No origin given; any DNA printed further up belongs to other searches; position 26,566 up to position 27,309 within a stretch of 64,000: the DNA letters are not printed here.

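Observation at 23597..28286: Methanogen-type HdrA embedded in a TusA / DsrE / GcvH-like / DsrEFH sulfur-relay gene set, with no HdrBC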

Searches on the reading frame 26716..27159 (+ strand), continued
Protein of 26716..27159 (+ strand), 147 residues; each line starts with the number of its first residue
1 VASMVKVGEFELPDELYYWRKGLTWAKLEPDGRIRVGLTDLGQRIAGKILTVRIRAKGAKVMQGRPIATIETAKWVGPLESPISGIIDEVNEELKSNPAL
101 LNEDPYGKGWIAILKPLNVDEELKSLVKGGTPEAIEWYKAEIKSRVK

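Call 45: search_protein_families(library=pfam, proteins=[L011:9087-9815:-, L011:9808-11655:-, L011:5885-6874:-, L011:6909-7856:-, L011:7862-8506:-, L013:4467-5609:-, L013:5612-6997:-, L013:7631-8899:-, L013:8903-9787:-, L017:7243-9411:+], max_evalue=0.0001)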
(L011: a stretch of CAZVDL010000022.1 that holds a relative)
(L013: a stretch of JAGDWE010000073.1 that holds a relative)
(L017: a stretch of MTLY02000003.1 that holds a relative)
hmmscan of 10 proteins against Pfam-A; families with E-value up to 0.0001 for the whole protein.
L011:9087-9815:- (242 aa): 1 family
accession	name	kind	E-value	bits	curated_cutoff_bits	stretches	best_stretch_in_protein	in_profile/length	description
PF02754.22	CCG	-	3e-33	114.2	20.6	2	130-218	1-84/85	Cysteine-rich domain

L011:9808-11655:- (615 aa): 12 families
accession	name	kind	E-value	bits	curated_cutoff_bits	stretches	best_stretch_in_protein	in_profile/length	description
PF02913.24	FAD-oxidase_C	-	1.9e-64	218.2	21.2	1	217-459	2-248/248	FAD linked oxidases, C-terminal domain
PF01565.28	FAD_binding_4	-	5.5e-49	165.9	26.4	1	41-180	1-139/139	FAD binding domain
PF13183.11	Fer4_8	-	8.7e-12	45.8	27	1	493-561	2-68/68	4Fe-4S dicluster domain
PF12838.12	Fer4_7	-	1.4e-08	35.5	27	1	495-561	1-52/52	4Fe-4S dicluster domain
PF13534.11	Fer4_17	-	2.2e-07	31.7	22.2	1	495-561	1-60/61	4Fe-4S dicluster domain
PF13187.11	Fer4_9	-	3.4e-07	30.6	27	0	545-560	35-50/52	4Fe-4S dicluster domain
PF13237.11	Fer4_10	-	1.1e-06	28.9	25.5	1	490-558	3-53/53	4Fe-4S dicluster domain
PF13484.11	Fer4_16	-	1.9e-06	29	30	1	495-558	1-64/66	4Fe-4S double cluster binding domain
PF14697.11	Fer4_21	-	1.9e-05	25.2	35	0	538-558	32-52/59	4Fe-4S dicluster domain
PF13746.11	Fer4_18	-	1.9e-05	25.2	27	0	538-565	52-79/114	4Fe-4S dicluster domain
PF12797.12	Fer4_2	-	3.5e-05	23.9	24.5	0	490-508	4-22/22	4Fe-4S binding domain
PF00037.32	Fer4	-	6.1e-05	23.1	21.1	0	544-560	5-21/24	4Fe-4S binding domain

L011:5885-6874:- (329 aa): 2 families
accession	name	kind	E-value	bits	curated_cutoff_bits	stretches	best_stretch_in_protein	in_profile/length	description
PF04055.27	Radical_SAM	-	3.2e-09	37.6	29.5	1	58-203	3-152/166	Radical SAM superfamily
PF06968.18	BATS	-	1.7e-05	25.3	22.2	1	229-295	4-64/88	Biotin and Thiamin Synthesis associated domain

L011:6909-7856:- (315 aa): 7 families
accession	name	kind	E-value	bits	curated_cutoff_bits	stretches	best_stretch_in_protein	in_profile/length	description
PF07992.20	Pyr_redox_2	-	3.8e-33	115.6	26.1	1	12-291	2-291/291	Pyridine nucleotide-disulphide oxidoreductase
PF00890.30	FAD_binding_2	-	2e-13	50.8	20.4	2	12-49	1-38/414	FAD binding domain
PF13738.12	Pyr_redox_3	-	8.6e-12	45.3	30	1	88-275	104-305/305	Pyridine nucleotide-disulphide oxidoreductase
PF01266.30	DAO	-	6.6e-08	32.9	27.9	0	12-42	1-31/353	FAD dependent oxidoreductase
PF00070.33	Pyr_redox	-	1.4e-06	29.1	22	0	13-53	2-42/82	Pyridine nucleotide-disulphide oxidoreductase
PF01946.23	Thi4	-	4.3e-06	26.6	26.2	1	11-42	18-50/235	Thi4 family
PF12831.13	FAD_oxidored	-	6e-06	26.2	27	1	12-40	1-29/416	FAD dependent oxidoreductase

L011:7862-8506:- (214 aa): 4 families
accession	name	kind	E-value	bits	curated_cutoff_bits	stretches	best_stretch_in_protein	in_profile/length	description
PF13192.12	Thioredoxin_3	-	1.5e-19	70.2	24.8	1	134-209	2-74/76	Thioredoxin domain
PF00085.26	Thioredoxin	-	3e-08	34.1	23.5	0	21-85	18-81/103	Thioredoxin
PF13098.12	Thioredoxin_2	-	8.1e-07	29.8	27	0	131-207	5-102/104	Thioredoxin-like domain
PF13728.12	TraF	-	3.1e-05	24.4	23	0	11-82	118-198/224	F plasmid transfer operon protein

L013:4467-5609:- (380 aa): 2 families
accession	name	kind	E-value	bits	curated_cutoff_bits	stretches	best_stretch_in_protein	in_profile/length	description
PF02754.22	CCG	-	2.8e-25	88.6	20.6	2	266-352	1-84/85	Cysteine-rich domain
PF13183.11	Fer4_8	-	2.4e-08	34.8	27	1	15-82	2-67/68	4Fe-4S dicluster domain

L013:5612-6997:- (461 aa): 2 families
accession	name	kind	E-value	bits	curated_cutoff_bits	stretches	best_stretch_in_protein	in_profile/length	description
PF02913.24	FAD-oxidase_C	-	2.3e-61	208.1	21.2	1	221-459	7-248/248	FAD linked oxidases, C-terminal domain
PF01565.28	FAD_binding_4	-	7.9e-41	139.4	26.4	1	43-178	3-138/139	FAD binding domain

L013:7631-8899:- (422 aa): 5 families
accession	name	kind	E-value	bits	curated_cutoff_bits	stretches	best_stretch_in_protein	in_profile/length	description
PF02589.21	LUD_dom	-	5.8e-55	186.4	22.6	1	68-299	2-189/189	LUD domain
PF13183.11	Fer4_8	-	4.1e-12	46.9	27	1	314-382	1-68/68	4Fe-4S dicluster domain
PF13237.11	Fer4_10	-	6.4e-08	32.9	25.5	0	314-330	5-21/53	4Fe-4S dicluster domain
PF13187.11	Fer4_9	-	2.5e-07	31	27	0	304-329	23-48/52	4Fe-4S dicluster domain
PF13534.11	Fer4_17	-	1.2e-06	29.4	22.2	1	318-383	2-61/61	4Fe-4S dicluster domain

L013:8903-9787:- (294 aa): 1 family
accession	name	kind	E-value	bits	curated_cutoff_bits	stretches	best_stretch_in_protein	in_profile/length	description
PF02754.22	CCG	-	1.4e-29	102.4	20.6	2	52-132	1-82/85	Cysteine-rich domain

L017:7243-9411:+ (722 aa): 3 families
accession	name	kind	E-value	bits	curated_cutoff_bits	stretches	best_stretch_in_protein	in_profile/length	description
PF00384.28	Molybdopterin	-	1.2e-49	169.7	24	1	59-448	1-317/353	Molybdopterin oxidoreductase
PF01568.27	Molydop_binding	-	6.2e-23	81.4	26.8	1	595-713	4-109/110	Molydopterin dinucleotide binding domain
PF04879.21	Molybdop_Fe4S4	-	8.7e-17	61.3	22.7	1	3-56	2-55/55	Molybdopterin oxidoreductase Fe4S4 domain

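Call 58: search_protein_families(library=ncbifam, proteins=[window:26716-27159:+, L011:8616-9065:+, L013:7119-7571:+, L017:9989-10438:+, L018:10001-10405:+, L018:10477-10893:+, L025:1331-1750:+, L011:5463-5888:-, L029:15268-15585:+], max_evalue=1e-8)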
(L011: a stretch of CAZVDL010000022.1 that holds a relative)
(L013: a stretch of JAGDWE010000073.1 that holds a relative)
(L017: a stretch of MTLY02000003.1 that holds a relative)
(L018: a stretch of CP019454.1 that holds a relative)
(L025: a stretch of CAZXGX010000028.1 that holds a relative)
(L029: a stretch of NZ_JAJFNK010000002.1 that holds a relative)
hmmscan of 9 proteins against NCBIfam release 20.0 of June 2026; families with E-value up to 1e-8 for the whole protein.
window:26716-27159:+ (147 aa): 4 families
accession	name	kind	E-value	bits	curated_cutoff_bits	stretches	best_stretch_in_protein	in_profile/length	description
NF002270.0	PRK01202.1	subfamily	5.8e-31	107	117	1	11-129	3-119/129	glycine cleavage system protein GcvH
TIGR00527.1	gcvH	equivalog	3.6e-23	82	115.85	1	12-130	2-119/129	glycine cleavage system protein GcvH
NF045810.1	GcvH_rel_desulf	equivalog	9.8e-15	54.7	150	1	9-126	9-125/167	GcvH-related protein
TIGR03077.1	not_gcvH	equivalog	7.7e-12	45.2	144.05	1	34-115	17-98/110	glycine cleavage protein H-like protein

L011:8616-9065:+ (149 aa): 4 families
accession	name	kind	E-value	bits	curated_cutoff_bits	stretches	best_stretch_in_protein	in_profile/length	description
NF002270.0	PRK01202.1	subfamily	4.1e-34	117.1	117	1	30-145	14-128/129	glycine cleavage system protein GcvH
TIGR00527.1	gcvH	equivalog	7.7e-26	90.7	115.85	1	30-146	12-128/129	glycine cleavage system protein GcvH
TIGR03077.1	not_gcvH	equivalog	1.6e-15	57.1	144.05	1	40-130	16-103/110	glycine cleavage protein H-like protein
NF045810.1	GcvH_rel_desulf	equivalog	1.3e-13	51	150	1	11-143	11-135/167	GcvH-related protein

L013:7119-7571:+ (150 aa): 4 families
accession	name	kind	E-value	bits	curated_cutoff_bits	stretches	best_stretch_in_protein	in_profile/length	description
NF002270.0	PRK01202.1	subfamily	7e-34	116.4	117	1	12-131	3-120/129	glycine cleavage system protein GcvH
TIGR00527.1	gcvH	equivalog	4.9e-25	88.1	115.85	1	15-135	4-123/129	glycine cleavage system protein GcvH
TIGR03077.1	not_gcvH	equivalog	1.2e-17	63.9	144.05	1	33-118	15-100/110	glycine cleavage protein H-like protein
NF045810.1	GcvH_rel_desulf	equivalog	3.6e-13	49.6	150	1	10-121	9-119/167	GcvH-related protein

L017:9989-10438:+ (149 aa): 4 families
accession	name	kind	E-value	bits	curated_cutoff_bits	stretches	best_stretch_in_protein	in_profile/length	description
NF002270.0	PRK01202.1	subfamily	1.1e-31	109.3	117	1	12-141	2-127/129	glycine cleavage system protein GcvH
TIGR00527.1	gcvH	equivalog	1.8e-21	76.5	115.85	1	14-141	2-126/129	glycine cleavage system protein GcvH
TIGR03077.1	not_gcvH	equivalog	1.2e-12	47.8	144.05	1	27-121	8-100/110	glycine cleavage protein H-like protein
NF045810.1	GcvH_rel_desulf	equivalog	7.8e-10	38.7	150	1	11-140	9-135/167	GcvH-related protein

L018:10001-10405:+ (135 aa): 4 families
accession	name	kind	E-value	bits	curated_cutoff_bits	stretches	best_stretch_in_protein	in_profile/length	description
NF002270.0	PRK01202.1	subfamily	5.2e-38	129.7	117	1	4-120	2-117/129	glycine cleavage system protein GcvH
TIGR00527.1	gcvH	equivalog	2.8e-27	95.3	115.85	1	6-122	2-118/129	glycine cleavage system protein GcvH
NF045810.1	GcvH_rel_desulf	equivalog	3e-16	59.6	150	1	5-117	11-121/167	GcvH-related protein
TIGR03077.1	not_gcvH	equivalog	1.3e-14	54.2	144.05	1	14-112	3-101/110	glycine cleavage protein H-like protein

L018:10477-10893:+ (139 aa): 4 families
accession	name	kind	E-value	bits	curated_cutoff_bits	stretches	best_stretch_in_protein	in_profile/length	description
NF002270.0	PRK01202.1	subfamily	2.2e-26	92.1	117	1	11-130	4-123/129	glycine cleavage system protein GcvH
TIGR00527.1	gcvH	equivalog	1.9e-14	53.8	115.85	1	22-117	12-108/129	glycine cleavage system protein GcvH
TIGR03077.1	not_gcvH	equivalog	1.7e-12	47.3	144.05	1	19-118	3-103/110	glycine cleavage protein H-like protein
NF045810.1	GcvH_rel_desulf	equivalog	6.7e-12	45.4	150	1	10-138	11-136/167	GcvH-related protein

L025:1331-1750:+ (139 aa): 3 families
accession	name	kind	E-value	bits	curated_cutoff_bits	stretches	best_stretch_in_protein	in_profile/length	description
NF002270.0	PRK01202.1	subfamily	5.6e-43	145.8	117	1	8-129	3-124/129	glycine cleavage system protein GcvH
TIGR00527.1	gcvH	equivalog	1.8e-39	134.7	115.85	1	8-126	1-120/129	glycine cleavage system protein GcvH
TIGR03077.1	not_gcvH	equivalog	2.8e-16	59.5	144.05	1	16-111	3-99/110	glycine cleavage protein H-like protein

L011:5463-5888:- (141 aa): 4 families
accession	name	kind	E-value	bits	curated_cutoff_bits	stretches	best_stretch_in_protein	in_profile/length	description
NF002270.0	PRK01202.1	subfamily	1.2e-31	109.2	117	1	7-129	4-126/129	glycine cleavage system protein GcvH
TIGR00527.1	gcvH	equivalog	6.3e-24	84.5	115.85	1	9-129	4-125/129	glycine cleavage system protein GcvH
TIGR03077.1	not_gcvH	equivalog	5.7e-13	48.9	144.05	1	13-110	2-100/110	glycine cleavage protein H-like protein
NF045810.1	GcvH_rel_desulf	equivalog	7.1e-09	35.6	150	1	9-116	14-122/167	GcvH-related protein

L029:15268-15585:+ (106 aa): 4 families
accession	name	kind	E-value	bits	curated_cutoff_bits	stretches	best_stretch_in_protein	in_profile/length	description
NF002270.0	PRK01202.1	subfamily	6.2e-39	132.7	117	1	3-106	3-107/129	glycine cleavage system protein GcvH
TIGR00527.1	gcvH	equivalog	3.4e-34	117.7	115.85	1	3-105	1-104/129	glycine cleavage system protein GcvH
TIGR03077.1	not_gcvH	equivalog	3.8e-16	59.1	144.05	1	9-105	1-98/110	glycine cleavage protein H-like protein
NF045810.1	GcvH_rel_desulf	equivalog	6.9e-10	38.9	150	1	3-106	11-114/167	GcvH-related protein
